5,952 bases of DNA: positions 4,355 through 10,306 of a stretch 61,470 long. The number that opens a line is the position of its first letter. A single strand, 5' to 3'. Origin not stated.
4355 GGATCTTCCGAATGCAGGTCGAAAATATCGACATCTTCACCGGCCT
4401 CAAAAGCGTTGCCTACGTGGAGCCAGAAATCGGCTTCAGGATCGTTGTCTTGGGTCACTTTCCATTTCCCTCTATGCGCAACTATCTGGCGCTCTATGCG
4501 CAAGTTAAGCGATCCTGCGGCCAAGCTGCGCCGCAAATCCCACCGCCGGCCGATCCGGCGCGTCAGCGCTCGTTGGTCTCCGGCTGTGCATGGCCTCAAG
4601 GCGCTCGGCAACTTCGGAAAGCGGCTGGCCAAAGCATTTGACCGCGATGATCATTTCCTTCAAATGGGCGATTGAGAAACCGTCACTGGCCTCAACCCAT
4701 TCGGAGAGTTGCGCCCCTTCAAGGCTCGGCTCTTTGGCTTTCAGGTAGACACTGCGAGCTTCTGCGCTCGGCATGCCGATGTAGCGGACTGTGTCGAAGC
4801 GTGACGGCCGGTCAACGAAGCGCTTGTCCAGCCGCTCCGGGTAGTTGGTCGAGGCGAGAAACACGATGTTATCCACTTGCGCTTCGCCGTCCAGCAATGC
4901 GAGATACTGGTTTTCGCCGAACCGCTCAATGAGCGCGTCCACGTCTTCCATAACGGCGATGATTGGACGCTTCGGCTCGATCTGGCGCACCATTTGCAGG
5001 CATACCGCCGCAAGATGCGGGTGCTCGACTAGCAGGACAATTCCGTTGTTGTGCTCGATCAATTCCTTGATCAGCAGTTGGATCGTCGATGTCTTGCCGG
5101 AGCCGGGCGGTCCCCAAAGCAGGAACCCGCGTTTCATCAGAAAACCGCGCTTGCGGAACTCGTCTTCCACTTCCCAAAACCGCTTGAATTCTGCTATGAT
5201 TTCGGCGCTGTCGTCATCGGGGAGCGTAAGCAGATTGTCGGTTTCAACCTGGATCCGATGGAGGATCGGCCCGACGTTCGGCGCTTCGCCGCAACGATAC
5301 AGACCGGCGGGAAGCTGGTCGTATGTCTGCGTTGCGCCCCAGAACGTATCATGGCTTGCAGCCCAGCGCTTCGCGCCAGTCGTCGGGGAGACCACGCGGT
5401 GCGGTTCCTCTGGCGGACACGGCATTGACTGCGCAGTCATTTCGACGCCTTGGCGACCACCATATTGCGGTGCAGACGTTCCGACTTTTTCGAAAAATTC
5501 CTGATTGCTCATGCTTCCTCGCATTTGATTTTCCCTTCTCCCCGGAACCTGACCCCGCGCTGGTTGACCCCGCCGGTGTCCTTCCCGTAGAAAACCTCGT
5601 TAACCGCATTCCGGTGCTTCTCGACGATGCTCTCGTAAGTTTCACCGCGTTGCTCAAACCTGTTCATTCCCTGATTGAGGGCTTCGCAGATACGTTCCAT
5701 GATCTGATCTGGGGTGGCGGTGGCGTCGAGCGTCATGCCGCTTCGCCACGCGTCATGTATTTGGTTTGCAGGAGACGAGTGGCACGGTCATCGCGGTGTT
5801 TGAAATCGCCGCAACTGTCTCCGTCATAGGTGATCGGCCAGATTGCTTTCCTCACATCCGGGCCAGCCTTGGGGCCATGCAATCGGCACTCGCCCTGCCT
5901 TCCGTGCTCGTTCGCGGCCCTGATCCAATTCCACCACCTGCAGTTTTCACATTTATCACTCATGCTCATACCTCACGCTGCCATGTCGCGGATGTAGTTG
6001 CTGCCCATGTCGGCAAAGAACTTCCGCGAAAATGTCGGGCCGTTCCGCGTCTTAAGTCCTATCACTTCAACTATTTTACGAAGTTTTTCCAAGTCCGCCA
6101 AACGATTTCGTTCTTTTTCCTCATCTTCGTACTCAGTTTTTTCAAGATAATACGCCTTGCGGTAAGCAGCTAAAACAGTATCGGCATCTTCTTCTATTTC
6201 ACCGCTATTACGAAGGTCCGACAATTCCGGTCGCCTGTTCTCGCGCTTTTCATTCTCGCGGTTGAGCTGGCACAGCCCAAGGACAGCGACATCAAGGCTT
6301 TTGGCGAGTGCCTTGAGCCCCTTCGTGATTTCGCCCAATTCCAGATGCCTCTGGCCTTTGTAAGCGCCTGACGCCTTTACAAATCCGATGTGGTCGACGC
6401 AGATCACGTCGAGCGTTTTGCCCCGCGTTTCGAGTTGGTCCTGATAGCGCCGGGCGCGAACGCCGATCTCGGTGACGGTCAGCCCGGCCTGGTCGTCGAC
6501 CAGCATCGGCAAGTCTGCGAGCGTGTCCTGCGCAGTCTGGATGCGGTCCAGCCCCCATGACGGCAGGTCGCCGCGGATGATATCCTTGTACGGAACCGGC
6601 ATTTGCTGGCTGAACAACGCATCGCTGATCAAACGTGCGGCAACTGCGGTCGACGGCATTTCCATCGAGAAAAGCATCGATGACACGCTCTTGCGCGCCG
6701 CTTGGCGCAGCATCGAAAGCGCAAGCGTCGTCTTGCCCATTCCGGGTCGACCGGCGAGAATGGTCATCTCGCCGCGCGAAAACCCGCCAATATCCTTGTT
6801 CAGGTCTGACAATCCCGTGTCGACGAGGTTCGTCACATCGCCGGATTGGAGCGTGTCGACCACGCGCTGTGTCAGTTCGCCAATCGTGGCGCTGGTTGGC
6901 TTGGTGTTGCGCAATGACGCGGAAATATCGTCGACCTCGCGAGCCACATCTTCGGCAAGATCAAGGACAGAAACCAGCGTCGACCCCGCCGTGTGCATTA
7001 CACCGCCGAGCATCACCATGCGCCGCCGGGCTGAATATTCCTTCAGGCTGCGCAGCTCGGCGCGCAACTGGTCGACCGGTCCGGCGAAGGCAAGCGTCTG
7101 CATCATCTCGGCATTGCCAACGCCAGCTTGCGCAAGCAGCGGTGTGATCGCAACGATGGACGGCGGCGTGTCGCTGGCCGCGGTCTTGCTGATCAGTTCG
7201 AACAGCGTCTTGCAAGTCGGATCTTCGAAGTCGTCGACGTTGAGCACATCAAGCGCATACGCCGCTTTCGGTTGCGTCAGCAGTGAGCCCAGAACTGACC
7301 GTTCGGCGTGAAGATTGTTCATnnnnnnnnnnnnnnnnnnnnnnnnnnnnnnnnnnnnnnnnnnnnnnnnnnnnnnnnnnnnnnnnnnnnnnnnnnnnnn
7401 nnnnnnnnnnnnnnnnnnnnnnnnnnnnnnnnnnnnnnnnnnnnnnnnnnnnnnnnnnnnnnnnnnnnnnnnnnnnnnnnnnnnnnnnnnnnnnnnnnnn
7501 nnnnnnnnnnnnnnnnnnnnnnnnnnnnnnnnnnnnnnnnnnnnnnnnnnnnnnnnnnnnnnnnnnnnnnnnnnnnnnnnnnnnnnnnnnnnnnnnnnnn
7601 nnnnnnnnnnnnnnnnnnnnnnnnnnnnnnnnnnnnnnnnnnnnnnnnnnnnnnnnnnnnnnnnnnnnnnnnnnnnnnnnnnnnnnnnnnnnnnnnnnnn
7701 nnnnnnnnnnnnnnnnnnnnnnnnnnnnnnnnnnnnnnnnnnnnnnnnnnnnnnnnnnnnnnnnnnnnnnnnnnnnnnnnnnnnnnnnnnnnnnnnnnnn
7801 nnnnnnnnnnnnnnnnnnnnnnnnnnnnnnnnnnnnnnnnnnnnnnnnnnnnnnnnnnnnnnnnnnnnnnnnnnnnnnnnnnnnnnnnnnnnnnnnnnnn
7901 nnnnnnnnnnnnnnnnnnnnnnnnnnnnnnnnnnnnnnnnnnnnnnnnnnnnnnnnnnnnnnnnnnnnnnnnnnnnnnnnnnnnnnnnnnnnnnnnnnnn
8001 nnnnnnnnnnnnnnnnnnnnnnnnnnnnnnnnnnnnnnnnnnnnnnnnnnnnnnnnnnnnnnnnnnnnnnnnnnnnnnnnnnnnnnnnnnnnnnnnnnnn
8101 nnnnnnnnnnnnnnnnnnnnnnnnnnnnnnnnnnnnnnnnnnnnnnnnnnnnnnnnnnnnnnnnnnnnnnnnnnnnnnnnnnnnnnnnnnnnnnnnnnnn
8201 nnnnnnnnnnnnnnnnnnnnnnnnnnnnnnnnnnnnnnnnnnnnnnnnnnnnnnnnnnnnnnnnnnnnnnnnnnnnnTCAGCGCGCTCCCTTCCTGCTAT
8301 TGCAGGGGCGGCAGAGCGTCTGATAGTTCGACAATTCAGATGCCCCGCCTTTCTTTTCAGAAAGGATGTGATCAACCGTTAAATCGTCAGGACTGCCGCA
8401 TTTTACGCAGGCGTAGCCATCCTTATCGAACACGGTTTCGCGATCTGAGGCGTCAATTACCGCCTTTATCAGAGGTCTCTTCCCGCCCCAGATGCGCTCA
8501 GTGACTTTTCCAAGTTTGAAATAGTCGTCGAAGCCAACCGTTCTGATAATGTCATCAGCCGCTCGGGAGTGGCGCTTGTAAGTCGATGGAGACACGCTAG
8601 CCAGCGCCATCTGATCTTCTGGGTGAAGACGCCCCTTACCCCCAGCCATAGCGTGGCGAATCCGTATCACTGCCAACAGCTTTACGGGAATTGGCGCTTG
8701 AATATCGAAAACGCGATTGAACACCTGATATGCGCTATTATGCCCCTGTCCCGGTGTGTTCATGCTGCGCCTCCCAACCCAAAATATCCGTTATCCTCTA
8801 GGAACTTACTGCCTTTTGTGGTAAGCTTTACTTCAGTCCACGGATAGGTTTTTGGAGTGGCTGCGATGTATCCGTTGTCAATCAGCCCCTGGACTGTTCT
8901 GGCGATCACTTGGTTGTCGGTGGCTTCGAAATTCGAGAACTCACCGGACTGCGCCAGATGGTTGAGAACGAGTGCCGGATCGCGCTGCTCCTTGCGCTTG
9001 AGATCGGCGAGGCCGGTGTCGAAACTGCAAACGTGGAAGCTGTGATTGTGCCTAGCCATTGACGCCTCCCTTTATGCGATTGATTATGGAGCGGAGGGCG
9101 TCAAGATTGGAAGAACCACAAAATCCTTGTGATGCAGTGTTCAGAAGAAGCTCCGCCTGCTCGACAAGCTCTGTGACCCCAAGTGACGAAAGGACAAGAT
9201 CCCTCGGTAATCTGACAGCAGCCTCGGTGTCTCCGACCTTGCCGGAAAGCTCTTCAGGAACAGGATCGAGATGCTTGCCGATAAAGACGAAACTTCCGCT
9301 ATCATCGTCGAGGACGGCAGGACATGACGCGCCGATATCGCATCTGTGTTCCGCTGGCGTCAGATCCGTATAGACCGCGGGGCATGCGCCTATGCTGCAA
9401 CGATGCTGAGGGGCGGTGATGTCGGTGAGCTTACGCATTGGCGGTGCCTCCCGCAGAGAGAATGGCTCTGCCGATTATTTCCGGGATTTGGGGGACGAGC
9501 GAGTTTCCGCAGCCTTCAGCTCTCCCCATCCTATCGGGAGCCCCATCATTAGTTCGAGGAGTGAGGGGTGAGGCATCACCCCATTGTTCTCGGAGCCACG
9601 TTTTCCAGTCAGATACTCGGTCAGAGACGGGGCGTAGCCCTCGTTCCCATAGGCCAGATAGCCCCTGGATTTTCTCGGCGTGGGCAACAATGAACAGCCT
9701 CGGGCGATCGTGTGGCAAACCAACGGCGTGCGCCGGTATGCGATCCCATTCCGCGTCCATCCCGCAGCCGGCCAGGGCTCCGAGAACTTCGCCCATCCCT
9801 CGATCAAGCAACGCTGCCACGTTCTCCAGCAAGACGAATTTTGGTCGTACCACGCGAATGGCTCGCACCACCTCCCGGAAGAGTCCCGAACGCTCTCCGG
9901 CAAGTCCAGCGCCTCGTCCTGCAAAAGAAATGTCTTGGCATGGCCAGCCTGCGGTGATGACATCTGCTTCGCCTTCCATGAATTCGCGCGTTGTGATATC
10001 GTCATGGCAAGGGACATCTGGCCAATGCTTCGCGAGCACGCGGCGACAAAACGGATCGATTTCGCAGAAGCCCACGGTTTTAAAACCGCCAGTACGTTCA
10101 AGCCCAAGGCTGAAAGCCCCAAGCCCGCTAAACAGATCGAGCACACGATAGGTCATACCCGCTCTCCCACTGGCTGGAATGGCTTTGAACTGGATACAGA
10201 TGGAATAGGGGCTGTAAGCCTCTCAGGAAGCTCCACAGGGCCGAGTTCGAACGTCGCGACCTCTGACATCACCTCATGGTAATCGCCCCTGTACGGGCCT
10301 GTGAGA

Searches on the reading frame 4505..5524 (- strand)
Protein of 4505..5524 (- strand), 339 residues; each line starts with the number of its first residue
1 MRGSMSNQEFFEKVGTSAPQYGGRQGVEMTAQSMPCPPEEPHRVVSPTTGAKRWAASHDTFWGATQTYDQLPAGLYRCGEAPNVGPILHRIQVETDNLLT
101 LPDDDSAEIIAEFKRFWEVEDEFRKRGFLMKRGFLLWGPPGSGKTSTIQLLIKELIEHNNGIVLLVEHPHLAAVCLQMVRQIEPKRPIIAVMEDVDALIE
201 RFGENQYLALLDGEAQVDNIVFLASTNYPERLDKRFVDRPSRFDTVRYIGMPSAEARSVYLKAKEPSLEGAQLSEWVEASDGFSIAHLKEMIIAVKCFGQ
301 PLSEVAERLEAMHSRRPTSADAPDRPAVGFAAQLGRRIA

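Call 39: search_protein_families(library=pfam, proteins=[window:4505-5524:-], max_evalue=0.001)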
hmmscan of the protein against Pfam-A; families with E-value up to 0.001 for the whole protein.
window:4505-5524:- (339 aa): 5 families
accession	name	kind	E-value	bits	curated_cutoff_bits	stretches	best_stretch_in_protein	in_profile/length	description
PF00004.35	AAA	-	1.3e-12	48.7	21.2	1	135-250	2-130/131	ATPase family associated with various cellular activities (AAA)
PF13191.12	AAA_16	-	4.5e-05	24.4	32.6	1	132-203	25-95/167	AAA ATPase domain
PF13086.12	AAA_11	-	0.00062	20.1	27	1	131-178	16-69/257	AAA domain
PF04851.21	ResIII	-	0.00065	20.1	22.5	1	129-185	21-79/164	Type III restriction enzyme, res subunit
PF05673.19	DUF815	-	0.00079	19.1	23.8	0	134-240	56-163/249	Protein of unknown function (DUF815)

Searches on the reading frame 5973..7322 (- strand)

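Call 39: search_protein_families(library=pfam, proteins=[window:5973-7322:-], max_evalue=0.001)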
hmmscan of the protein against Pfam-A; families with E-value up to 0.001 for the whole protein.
window:5973-7322:- (449 aa): 5 families
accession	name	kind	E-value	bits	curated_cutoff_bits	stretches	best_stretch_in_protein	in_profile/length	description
PF03796.21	DnaB_C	-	9.2e-65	219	27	1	167-432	2-241/255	DnaB-like helicase C terminal domain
PF00772.26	DnaB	-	8.6e-10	39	23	1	2-70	4-73/103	DnaB-like helicase N terminal domain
PF13481.12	AAA_25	-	1.2e-09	38.5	27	1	164-357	12-194/195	AAA domain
PF06745.19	ATPase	-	6.2e-06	26.2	26.6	1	167-227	1-63/231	KaiC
PF13401.12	AAA_22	-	0.00046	20.9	27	0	185-232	6-51/130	AAA domain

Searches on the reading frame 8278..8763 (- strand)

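Call 39: search_protein_families(library=pfam, proteins=[window:8278-8763:-], max_evalue=0.001)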
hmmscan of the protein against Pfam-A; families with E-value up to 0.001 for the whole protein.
window:8278-8763:- (161 aa): 2 families
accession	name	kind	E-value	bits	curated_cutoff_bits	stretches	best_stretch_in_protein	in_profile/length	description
PF01844.29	HNH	-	6.8e-13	49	21.4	1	119-161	1-47/47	HNH endonuclease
PF14279.12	HNH_5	-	4.1e-10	39.9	27.5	1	119-160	1-45/56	HNH endonuclease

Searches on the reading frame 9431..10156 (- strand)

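Call 39: search_protein_families(library=pfam, proteins=[window:9431-10156:-], max_evalue=0.001)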
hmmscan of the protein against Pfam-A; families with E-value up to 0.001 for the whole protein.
window:9431-10156:- (241 aa): 1 family
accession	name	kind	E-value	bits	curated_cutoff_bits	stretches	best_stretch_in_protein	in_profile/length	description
PF00145.23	DNA_methylase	-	1.9e-36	126.6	22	1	3-162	1-164/324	C-5 cytosine-specific DNA methylase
